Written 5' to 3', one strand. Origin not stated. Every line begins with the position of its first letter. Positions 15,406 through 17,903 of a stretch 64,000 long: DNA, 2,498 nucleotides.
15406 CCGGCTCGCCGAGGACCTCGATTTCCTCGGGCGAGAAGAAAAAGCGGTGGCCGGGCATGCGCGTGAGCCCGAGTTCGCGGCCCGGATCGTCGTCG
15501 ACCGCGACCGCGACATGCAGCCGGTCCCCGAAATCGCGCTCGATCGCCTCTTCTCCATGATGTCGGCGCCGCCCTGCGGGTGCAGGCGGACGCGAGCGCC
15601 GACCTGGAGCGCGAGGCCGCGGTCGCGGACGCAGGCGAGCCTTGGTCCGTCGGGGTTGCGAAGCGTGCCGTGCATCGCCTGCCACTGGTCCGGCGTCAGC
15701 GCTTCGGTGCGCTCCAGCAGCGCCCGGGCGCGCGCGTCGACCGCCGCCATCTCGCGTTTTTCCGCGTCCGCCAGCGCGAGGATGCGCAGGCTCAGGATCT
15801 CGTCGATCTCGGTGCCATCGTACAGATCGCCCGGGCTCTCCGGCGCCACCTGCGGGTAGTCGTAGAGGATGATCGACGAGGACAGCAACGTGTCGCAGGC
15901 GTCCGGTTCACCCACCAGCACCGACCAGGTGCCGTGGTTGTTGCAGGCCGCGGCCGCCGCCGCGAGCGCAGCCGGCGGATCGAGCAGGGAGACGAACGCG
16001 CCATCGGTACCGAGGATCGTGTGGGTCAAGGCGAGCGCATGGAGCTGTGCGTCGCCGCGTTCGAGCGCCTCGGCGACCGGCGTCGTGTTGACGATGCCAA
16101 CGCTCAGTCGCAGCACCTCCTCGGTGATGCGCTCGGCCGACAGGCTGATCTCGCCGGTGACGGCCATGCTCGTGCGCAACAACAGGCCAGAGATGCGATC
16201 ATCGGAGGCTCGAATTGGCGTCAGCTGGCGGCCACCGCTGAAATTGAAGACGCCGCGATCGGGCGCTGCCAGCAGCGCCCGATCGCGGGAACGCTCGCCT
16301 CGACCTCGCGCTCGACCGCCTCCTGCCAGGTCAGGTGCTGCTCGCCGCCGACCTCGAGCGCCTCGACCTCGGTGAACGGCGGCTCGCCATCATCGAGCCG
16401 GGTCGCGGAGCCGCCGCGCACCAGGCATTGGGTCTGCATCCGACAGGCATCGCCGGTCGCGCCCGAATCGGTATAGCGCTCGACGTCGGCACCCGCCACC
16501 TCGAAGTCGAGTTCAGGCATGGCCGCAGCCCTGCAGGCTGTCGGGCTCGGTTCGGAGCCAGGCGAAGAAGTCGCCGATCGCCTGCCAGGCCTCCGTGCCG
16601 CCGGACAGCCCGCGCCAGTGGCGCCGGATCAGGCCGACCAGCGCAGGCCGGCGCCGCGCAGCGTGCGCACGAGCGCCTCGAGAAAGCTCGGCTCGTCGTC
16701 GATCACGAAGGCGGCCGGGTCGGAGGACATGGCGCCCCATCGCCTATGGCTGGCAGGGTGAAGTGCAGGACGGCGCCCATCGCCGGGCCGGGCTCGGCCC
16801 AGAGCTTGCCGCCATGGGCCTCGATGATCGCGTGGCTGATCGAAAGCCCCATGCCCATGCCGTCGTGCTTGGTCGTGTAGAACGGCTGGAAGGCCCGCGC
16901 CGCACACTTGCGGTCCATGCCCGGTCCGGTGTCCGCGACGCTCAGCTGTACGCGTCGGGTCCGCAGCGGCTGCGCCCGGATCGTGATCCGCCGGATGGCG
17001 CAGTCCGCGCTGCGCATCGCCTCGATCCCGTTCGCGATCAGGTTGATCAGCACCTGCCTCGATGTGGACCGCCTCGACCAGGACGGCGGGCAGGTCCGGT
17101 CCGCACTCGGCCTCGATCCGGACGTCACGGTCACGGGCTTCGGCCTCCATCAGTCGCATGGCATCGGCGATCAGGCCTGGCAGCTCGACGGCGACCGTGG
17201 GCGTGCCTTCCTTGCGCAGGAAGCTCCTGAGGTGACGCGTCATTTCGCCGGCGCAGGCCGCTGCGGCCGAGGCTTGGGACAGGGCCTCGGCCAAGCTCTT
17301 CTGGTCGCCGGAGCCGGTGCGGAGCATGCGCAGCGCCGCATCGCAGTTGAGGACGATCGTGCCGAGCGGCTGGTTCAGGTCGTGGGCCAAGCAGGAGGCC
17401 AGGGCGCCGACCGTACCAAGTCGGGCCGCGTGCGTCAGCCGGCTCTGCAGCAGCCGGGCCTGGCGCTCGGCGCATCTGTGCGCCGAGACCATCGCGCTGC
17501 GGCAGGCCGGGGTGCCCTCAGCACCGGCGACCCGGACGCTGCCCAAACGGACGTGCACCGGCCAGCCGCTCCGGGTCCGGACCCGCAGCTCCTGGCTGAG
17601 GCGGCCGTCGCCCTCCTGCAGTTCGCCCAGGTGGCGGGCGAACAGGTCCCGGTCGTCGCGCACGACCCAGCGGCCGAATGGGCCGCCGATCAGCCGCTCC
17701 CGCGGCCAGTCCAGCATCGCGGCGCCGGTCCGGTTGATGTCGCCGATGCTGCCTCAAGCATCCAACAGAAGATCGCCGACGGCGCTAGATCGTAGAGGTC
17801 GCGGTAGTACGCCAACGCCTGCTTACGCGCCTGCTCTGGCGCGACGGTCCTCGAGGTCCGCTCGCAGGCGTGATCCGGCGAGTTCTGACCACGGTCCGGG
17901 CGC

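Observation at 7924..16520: Complete, tightly coupled [NiFe]-hydrogenase maturation operon with no hydrogenase structural genes where they are expected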

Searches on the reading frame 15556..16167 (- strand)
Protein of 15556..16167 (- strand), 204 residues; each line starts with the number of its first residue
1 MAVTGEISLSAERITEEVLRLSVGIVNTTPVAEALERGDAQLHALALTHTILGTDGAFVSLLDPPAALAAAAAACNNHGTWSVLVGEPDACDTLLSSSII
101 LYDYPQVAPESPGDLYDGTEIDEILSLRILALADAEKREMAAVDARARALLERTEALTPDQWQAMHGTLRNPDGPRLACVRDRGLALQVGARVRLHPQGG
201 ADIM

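Call 9: find_related_loci(query=window:15556-16167:-, collection=genome_contigs, flank=10000)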
Query seq(204 aa) (204 aa) in genome_contigs; peptide patterns used: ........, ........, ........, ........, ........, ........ (x = any residue, [..] = any of these).
472 stretches matched a pattern; 134 encode a relative of the query (tblastn E <= 1e-3); the best 80 are kept; 79 distinct loci.
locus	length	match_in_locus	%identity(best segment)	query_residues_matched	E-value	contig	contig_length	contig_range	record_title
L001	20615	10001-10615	80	1-204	5e-98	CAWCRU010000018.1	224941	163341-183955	MAG: uncultured Alphaproteobacteria bacterium isolate MFD04944.bin.2.104 genome assembly, contig: contig_40922, whole ge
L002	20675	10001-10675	52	1-204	5e-67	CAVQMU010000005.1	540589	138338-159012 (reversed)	MAG: uncultured Alphaproteobacteria bacterium isolate MFD00082.bin.2.34 genome assembly, contig: contig_21749, whole gen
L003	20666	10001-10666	52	1-204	3e-62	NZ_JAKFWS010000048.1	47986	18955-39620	MAG: Methylocystis sp. isolate ND1_Bin_1_1 ND1_0000080, whole genome shotgun sequence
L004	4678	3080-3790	49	2-204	8e-59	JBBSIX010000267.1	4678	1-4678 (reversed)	MAG: Chloroflexia bacterium isolate LS3_sbin.9 LS3_sbin.9_K_524806_L_4678_cov_9.0000, whole genome shotgun sequence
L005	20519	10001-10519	59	2-171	3e-58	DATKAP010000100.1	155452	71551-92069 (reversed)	MAG TPA_asm: Candidatus Binatia bacterium isolate SMAG_U15208 k141_484630, whole genome shotgun sequence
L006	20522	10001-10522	57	2-172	1e-56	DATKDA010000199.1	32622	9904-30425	MAG TPA_asm: Pyrinomonadaceae bacterium isolate SMAG_U14460 k141_3879695, whole genome shotgun sequence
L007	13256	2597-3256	55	3-204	2e-56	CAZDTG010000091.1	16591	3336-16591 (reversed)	MAG TPA_asm: uncultured Steroidobacteraceae bacterium isolate SRP272529_co1_120 genome assembly, contig: NODE_5943_lengt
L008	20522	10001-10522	57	2-172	3e-56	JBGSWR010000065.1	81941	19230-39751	MAG: Pyrinomonadaceae bacterium isolate JTS-RE45 k141_4424837, whole genome shotgun sequence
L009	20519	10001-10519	55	2-171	2e-55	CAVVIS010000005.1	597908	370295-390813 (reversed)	MAG: Blastocatellia bacterium isolate MFD01916.bin.1.77 genome assembly, contig: contig_6171, whole genome shotgun seque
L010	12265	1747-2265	54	2-171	4e-55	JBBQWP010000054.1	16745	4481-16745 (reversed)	MAG: Pyrinomonadales bacterium isolate Co_metawrap_2064 Cmw_2064_k141_16010635_length_16745_cov_9.9978, whole genome sho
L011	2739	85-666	54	2-204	2e-54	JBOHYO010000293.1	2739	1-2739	MAG: Rhodanobacteraceae bacterium isolate TC-S_metawrap_bin.3 k127_2645296, whole genome shotgun sequence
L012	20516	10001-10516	55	3-171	2e-53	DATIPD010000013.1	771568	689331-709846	MAG TPA_asm: Pyrinomonadaceae bacterium isolate SMAG_U15841 k141_381173, whole genome shotgun sequence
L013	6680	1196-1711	55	3-171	3e-53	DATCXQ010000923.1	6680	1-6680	MAG TPA_asm: Blastocatellia bacterium isolate SMAG_U7443 k141_235006, whole genome shotgun sequence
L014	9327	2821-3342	53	1-171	1e-52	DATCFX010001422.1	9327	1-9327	MAG TPA_asm: Pirellulales bacterium isolate SMAG_U7791 k141_152971, whole genome shotgun sequence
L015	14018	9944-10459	52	1-171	9e-53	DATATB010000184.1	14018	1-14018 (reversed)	MAG TPA_asm: Pirellulales bacterium isolate SMAG_U5535 k141_781839, whole genome shotgun sequence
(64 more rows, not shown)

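Call 13: search_protein_families(library=pfam, proteins=[L001:2670-3974:+, L001:2993-4606:+, L001:4737-5792:+, L001:5817-7628:+, L001:7625-8203:+, L001:8213-8851:+, L001:8844-9491:+, L001:9368-10807:+, L001:11-1468:+, L001:1502-2503:+], max_evalue=0.01)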
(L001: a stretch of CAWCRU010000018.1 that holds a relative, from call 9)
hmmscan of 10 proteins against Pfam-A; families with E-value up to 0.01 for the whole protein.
L001:2670-3974:+ (434 aa): 8 families
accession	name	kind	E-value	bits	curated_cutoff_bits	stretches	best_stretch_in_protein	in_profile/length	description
PF02518.31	HATPase_c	-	7.3e-21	75.1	26.4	1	324-431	3-109/111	Histidine kinase-, DNA gyrase B-, and HSP90-like ATPase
PF13188.13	PAS_8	-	9.4e-07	29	21.8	1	75-134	2-57/65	PAS domain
PF00989.32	PAS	-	1.7e-06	28.4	22.6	1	75-171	2-99/113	PAS fold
PF08448.16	PAS_4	-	6.4e-06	26.8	23.1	1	81-153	2-74/110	PAS fold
PF13426.13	PAS_9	-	8.9e-06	26.4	27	1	84-186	1-102/103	PAS domain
PF13589.12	HATPase_c_3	-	0.0011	19.4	25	1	327-377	3-47/137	Histidine kinase-, DNA gyrase B-, and HSP90-like ATPase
PF08447.18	PAS_3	-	0.0016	19.1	25.6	1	99-156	4-63/89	PAS fold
PF13581.12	HATPase_c_2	-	0.0032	17.9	27.4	0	288-406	5-109/127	Histidine kinase-like ATPase domain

L001:2993-4606:+ (537 aa): 4 families
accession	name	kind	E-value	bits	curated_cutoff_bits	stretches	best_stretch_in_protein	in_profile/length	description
PF00072.30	Response_reg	-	4.4e-27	94.9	30.2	1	337-446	1-110/111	Response regulator receiver domain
PF00196.25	GerE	-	4.4e-18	65.1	23.5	1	472-527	2-57/57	Bacterial regulatory proteins, luxR family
PF08281.18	Sigma70_r4_2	-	1.1e-08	35.1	25.7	1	465-515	3-54/54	Sigma-70, region 4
PF04545.22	Sigma70_r4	-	0.0011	18.8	24.1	1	470-505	2-38/50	Sigma-70, region 4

L001:4737-5792:+ (351 aa): 2 families
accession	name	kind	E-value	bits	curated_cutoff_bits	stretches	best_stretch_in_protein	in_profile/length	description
PF14720.11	NiFe_hyd_SSU_C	-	9.3e-25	87.2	27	1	222-299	1-79/80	NiFe/NiFeSe hydrogenase small subunit C-terminal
PF01058.29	Oxidored_q6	-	3.5e-22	78.9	27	1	31-198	1-127/128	NADH ubiquinone oxidoreductase, 20 Kd subunit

L001:5817-7628:+ (603 aa): 1 family
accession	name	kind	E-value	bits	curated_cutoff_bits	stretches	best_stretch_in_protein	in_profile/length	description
PF00374.24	NiFeSe_Hases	-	2e-64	218.8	25.8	2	181-578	152-508/508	Nickel-dependent hydrogenase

L001:7625-8203:+ (192 aa): 0 families

L001:8213-8851:+ (212 aa): 1 family
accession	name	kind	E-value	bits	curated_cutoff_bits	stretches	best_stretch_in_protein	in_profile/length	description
PF19372.4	DUF5947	-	6e-71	238.2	25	1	26-201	1-175/177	Family of unknown function (DUF5947)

L001:8844-9491:+ (215 aa): 1 family
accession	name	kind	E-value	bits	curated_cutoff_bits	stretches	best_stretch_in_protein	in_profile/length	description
PF19562.4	DUF6084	-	2.5e-81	272.7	25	1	1-213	1-211/213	Family of unknown function (DUF6084)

L001:9368-10807:+ (479 aa): 0 families

L001:11-1468:+ (485 aa): 0 families

L001:1502-2503:+ (333 aa): 1 family
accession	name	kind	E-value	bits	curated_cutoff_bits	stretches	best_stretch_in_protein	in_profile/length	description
PF04116.19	FA_hydroxylase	-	8.2e-19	68.8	31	1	134-282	2-132/132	Fatty acid hydroxylase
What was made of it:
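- Pfam shows that stretch encodes the NiFe small and large subunits, orf192 and DUF5947 (call 13).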

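Call 18: search_solved_structures(query=L001:5817-7628:+, max_evalue=1e-10)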
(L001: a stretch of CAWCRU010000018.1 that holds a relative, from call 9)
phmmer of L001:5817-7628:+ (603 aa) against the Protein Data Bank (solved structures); distinct sequences matched with E-value up to 1e-10: 58.
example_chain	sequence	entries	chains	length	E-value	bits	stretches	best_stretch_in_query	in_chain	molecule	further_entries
5aa5_C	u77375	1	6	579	0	1209.7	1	1-578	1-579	NIFE-HYDROGENASE LARGE SUBUNIT, HOFG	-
4kl8_L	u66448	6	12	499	6.6e-46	160.1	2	12-253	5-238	Nickel-dependent hydrogenase large subunit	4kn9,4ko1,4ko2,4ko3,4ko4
1cc1_L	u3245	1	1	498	7.2e-46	160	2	13-253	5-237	HYDROGENASE (LARGE SUBUNIT)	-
1yq9_H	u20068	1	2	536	6.5e-45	156.8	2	447-578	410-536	Periplasmic [NiFe] hydrogenase large subunit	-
2frv_L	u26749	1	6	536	3.4e-44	154.4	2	448-578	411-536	PERIPLASMIC HYDROGENASE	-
1frv_B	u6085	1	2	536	6.2e-44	153.6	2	447-578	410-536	HYDROGENASE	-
1yrq_H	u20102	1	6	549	2.4e-42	148.3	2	347-578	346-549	Periplasmic [NiFe] hydrogenase large subunit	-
4ud2_Q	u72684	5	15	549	2.6e-42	148.2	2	347-578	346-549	NICKEL-DEPENDENT HYDROGENASE LARGE SUBUNIT | PERIPLASMIC [NIFE] HYDROGENASE LARGE SUBUNIT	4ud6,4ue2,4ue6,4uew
4ucq_Q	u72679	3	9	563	2.6e-42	148.2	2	347-578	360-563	NICKEL-DEPENDENT HYDROGENASE LARGE SUBUNIT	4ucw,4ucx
4urh_Q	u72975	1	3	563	2.7e-42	148.2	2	347-578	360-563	NICKEL-DEPENDENT HYDROGENASE LARGE SUBUNIT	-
1yqw_Q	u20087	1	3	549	3.5e-42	147.8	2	347-578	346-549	Periplasmic [NiFe] hydrogenase large subunit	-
1frf_L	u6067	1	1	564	4.2e-42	147.5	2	347-579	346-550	[NI-FE] HYDROGENASE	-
3h3x_Q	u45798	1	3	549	4.8e-42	147.3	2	347-578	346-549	Periplasmic [NiFe] hydrogenase large subunit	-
5jsu_B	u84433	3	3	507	5e-42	147.3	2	22-243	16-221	Periplasmic [NiFeSe] hydrogenase, large subunit, selenocysteine-containing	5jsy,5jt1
4upe_Q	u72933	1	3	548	5.4e-42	147.2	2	347-578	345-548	NICKEL-DEPENDENT HYDROGENASE LARGE SUBUNIT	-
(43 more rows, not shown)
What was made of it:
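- Closest known: Actinobacterial-type. Same: The syntenic relative's large subunit matches HofG over its full length at 1209.7 bits (call 18).
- L001 HhyL scores 1209.7 bits against 5aa5 HofG (call 18).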

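Call 27: find_related_loci(query=window:15556-16167:-, collection=metagenome_contigs, flank=10000)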
Query seq(204 aa) (204 aa) in metagenome_contigs; peptide patterns used: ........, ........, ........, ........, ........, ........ (x = any residue, [..] = any of these).
600 stretches matched a pattern (row limit reached: there are more); 352 encode a relative of the query (tblastn E <= 1e-3); the best 80 are kept; 80 distinct loci.
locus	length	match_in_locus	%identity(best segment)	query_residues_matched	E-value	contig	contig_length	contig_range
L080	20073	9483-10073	55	2-204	2e-62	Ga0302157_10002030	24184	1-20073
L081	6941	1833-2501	52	2-204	7e-60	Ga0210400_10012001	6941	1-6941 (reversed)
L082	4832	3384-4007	52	2-204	3e-59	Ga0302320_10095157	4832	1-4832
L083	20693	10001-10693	49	2-204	4e-58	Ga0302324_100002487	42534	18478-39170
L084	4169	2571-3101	56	2-175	4e-57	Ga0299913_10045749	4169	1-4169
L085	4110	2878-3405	55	2-174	3e-55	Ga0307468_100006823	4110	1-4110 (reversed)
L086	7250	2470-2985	55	3-171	6e-55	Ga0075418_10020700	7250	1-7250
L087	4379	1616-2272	50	2-204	2e-54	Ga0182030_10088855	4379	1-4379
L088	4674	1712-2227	53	3-171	4e-54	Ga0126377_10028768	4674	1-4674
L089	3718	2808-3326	55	2-171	7e-54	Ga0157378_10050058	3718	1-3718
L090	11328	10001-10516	55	3-171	1e-53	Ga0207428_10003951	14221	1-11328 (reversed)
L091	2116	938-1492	50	3-204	3e-54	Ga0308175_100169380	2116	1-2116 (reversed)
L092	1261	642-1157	53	3-171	5e-56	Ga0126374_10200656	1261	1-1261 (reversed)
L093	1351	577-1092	53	3-171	2e-55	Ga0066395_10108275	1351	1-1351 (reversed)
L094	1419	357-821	58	19-170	1e-54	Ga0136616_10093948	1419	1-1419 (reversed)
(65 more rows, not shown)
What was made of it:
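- Tried and rejected: The metagenome scan with the CH440 fragment found nothing closer than 55% identity (call 27).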

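Call 45: find_homologous_proteins(query=L001:5817-7628:+, max_evalue=1e-100)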
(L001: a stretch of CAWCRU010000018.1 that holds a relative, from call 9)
Query L001:5817-7628:+ (603 aa): 8000 proteins with E <= 1e-100 among 8000 candidates; the best 120 are listed.
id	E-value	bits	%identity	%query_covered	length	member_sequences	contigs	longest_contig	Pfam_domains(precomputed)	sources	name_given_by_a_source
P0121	0.0e+0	1363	93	100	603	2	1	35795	PF00374.25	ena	-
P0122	0.0e+0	1352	92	100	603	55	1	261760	PF00374.25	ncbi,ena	-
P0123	0.0e+0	1274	86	99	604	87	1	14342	PF00374.25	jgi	jgi:hydrogenase large subunit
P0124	0.0e+0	1262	87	97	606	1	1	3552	PF00374.25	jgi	-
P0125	0.0e+0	1247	84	98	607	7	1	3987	PF00374.25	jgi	-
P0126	0.0e+0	1244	84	100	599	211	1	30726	PF00374.25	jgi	jgi:hydrogenase large subunit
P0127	0.0e+0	1243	85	99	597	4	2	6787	PF00374.25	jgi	jgi:hydrogenase large subunit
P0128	0.0e+0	1243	84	99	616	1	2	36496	PF00374.25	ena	-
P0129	0.0e+0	1242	85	98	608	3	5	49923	PF00374.25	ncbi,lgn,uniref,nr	ncbi:nickel-dependent hydrogenase large subunit [Methylocapsa aurea]|uniref:nickel-dependent hydroge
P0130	0.0e+0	1241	86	96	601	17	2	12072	PF00374.25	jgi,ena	-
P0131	0.0e+0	1240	85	98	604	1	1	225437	PF00374.25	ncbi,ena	-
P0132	0.0e+0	1240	83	99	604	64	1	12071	PF00374.25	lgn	-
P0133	0.0e+0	1239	86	97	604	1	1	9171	PF00374.25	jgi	jgi:hydrogenase large subunit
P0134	0.0e+0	1239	85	97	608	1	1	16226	PF00374.25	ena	-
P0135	0.0e+0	1239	84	99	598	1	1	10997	PF00374.25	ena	-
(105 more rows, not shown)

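Call 46: find_encoding_contigs(protein=P0121, flank=10000, max_places=2)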
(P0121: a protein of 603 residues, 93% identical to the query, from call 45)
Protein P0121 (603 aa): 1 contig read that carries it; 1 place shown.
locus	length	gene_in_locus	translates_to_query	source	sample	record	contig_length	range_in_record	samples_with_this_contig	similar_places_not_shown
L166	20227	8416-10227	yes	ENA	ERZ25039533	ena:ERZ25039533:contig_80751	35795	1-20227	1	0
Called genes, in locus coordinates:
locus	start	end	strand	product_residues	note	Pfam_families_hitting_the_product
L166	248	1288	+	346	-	PF00089:Trypsin, PF13365:Trypsin_2, PF00595:PDZ, PF13180:PDZ_2, PF17820:PDZ_6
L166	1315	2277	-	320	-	PF19459:DUF5996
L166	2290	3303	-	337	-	PF06965:Na_H_antiport_1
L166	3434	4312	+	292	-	-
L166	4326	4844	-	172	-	PF00210:Ferritin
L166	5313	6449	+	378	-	PF00989:PAS (weak), PF08448:PAS_4 (faint), PF02518:HATPase_c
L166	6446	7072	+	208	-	PF00072:Response_reg, PF08281:Sigma70_r4_2 (weak), PF00196:GerE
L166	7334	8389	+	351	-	PF01058:Oxidored_q6, PF14720:NiFe_hyd_SSU_C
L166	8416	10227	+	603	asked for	PF00374:NiFeSe_Hases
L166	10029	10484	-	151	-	-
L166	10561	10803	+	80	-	-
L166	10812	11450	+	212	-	PF19372:DUF5947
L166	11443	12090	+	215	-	PF19562:DUF6084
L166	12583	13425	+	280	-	-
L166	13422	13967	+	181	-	PF01750:HycI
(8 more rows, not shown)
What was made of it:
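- Tried and rejected: HhyL is 83-87% identical across phyla, and the two close hits were both full clusters (calls 45, 46).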

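Call 63: search_protein_families(library=ncbifam, proteins=[L001:7625-8203:+, L001:9488-10807:+, L001:3983-4606:+], max_evalue=0.00001)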
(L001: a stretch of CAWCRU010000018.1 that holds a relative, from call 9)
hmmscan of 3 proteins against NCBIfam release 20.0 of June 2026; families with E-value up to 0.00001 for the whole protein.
L001:7625-8203:+ (192 aa): 0 families

L001:9488-10807:+ (439 aa): 0 families

L001:3983-4606:+ (207 aa): 79 families (the best 25 are shown)
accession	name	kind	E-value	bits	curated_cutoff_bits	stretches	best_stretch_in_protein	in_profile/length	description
NF006900.1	PRK09390.1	equivalog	3.4e-64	216.1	255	1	1-201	1-201/203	response regulator FixJ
NF040749.1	tetrathio_RR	equivalog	6.6e-45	153.2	290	1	7-193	2-184/191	tetrathionate respiration response regulator TtrR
NF047793.1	ResRegPgtA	equivalog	2.1e-31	109.2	650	1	4-123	5-124/414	two-component system response regulator PgtA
TIGR01818.1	ntrC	equivalog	1.8e-22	79.8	558.6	1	7-136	1-130/463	nitrogen regulation protein NR(I)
NF008176.1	PRK10923.1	equivalog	4.8e-22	78.2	620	1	6-124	5-123/469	nitrogen regulation protein NR(I)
NF052445.1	RespRegMctR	equivalog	1e-19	70.8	300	1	8-198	5-200/205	two-component system response regulator MctR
NF051870.1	NAssimRespRegNtrX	equivalog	1.5e-19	70.2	600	1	6-128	3-127/452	nitrogen assimilation response regulator NtrX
NF033791.1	ActR_PrrA_rreg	equivalog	2.1e-19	70.2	250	1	4-123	1-116/173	ActR/PrrA/RegA family redox response regulator transcription factor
NF045505.1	RR_RssB_Pseudo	equivalog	1.6e-18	66.9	700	1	3-132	4-132/394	two-component system response regulator RssB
NF011896.0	PRK15369.1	equivalog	2.2e-18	66.7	242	1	7-193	6-200/211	two component system response regulator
NF053512.1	nitric_RR_NosR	exception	2.7e-17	62.9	400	1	7-173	1-167/422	response regulator c-di-GMP phosphodiesterase, NosR family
NF008296.0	PRK11083.1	equivalog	3.9e-16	59.1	273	1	5-125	4-123/228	two-component system response regulator CreB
NF007685.0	PRK10360.1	equivalog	8.1e-16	58.4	258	1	30-188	29-183/196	response regulator transcription factor UhpA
NF007935.0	PRK10651.1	equivalog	1.4e-15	57.1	250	1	6-189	8-202/216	two-component system response regulator NarL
NF008469.0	PRK11361.1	equivalog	2.8e-15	55.9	714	1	1-121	1-121/461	acetoacetate metabolism transcriptional regulator AtoC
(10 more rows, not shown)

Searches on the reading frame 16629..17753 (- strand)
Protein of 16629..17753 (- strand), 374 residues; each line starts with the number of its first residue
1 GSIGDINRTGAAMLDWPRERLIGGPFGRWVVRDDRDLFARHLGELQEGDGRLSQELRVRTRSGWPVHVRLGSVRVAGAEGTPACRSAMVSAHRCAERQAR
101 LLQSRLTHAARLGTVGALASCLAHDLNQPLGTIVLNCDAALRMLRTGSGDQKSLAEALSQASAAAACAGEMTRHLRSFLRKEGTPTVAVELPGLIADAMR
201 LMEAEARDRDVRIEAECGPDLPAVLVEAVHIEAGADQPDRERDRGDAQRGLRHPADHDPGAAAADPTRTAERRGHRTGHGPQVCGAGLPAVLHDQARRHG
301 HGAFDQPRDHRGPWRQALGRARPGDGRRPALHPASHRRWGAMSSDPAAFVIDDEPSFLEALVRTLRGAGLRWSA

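Call 8: search_protein_families(library=ncbifam, proteins=[window:16629-17753:-], max_evalue=0.01)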
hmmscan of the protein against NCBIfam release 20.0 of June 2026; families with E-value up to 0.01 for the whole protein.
window:16629-17753:- (374 aa): 13 families
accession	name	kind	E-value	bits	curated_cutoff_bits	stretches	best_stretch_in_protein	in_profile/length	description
NF041777.1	sens_FixL_Rhizob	equivalog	4.5e-19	68.5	850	1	59-232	207-380/485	sensor protein FixL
NF052574.1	HisKinEspCMyxo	equivalog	1.3e-17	63.2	1200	1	9-218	316-519/785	serine histidine kinase EspC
NF010411.0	PRK13837.1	equivalog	2.1e-12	45.9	647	1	94-213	429-543/828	two-component system VirA-like sensor kinase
NF046026.1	HisKinCckACaul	equivalog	6.2e-11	41.1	1000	1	42-232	229-414/678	cell cycle histidine kinase CckA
NF046020.1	HisKinCckABruc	equivalog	7.9e-11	40.5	1000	1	28-232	396-592/868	cell cycle histidine kinase CckA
NF040750.1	tetrathio_HK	equivalog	2e-10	39.8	750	1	96-221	319-448/555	tetrathionate respiration histidine kinase TtrS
NF010076.0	PRK13557.1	subfamily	1.6e-09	36.8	631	1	103-232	151-279/540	histidine kinase famiy protein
NF008468.0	PRK11360.1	equivalog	1.6e-09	36.7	646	1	1-230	288-506/616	two-component system sensor histidine kinase AtoS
NF047794.1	HisKinPtgB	equivalog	3.1e-09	35.6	1000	1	91-231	418-556/656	two-component system sensor histidine kinase PgtB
NF052573.1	HisKinEspAMyxo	equivalog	1.1e-07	30.3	1400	1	45-160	318-430/755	serine histidine kinase EspA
NF007688.0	PRK10364.1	equivalog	7.6e-05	21.6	479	1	92-227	217-348/460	two-component system sensor histidine kinase ZraS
NF047466.1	hybrid_RR_LvrB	exception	0.0016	17.7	500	1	90-221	127-254/377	hybrid histidine kinase/response regulator LvrB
NF033792.0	ActS_PrrB_HisK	equivalog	0.0037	16.2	350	1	103-214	190-295/423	ActS/PrrB/RegB family redox-sensitive histidine kinase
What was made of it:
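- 16745..17981 (-): Pseudogene of the PAS histidine kinase. It has a 1-nt deletion at 17781/17780, an in-frame TGA at 17756-17754 and an extra G at 17058. NCBIfam kinase hits are split over two frames (call 8).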
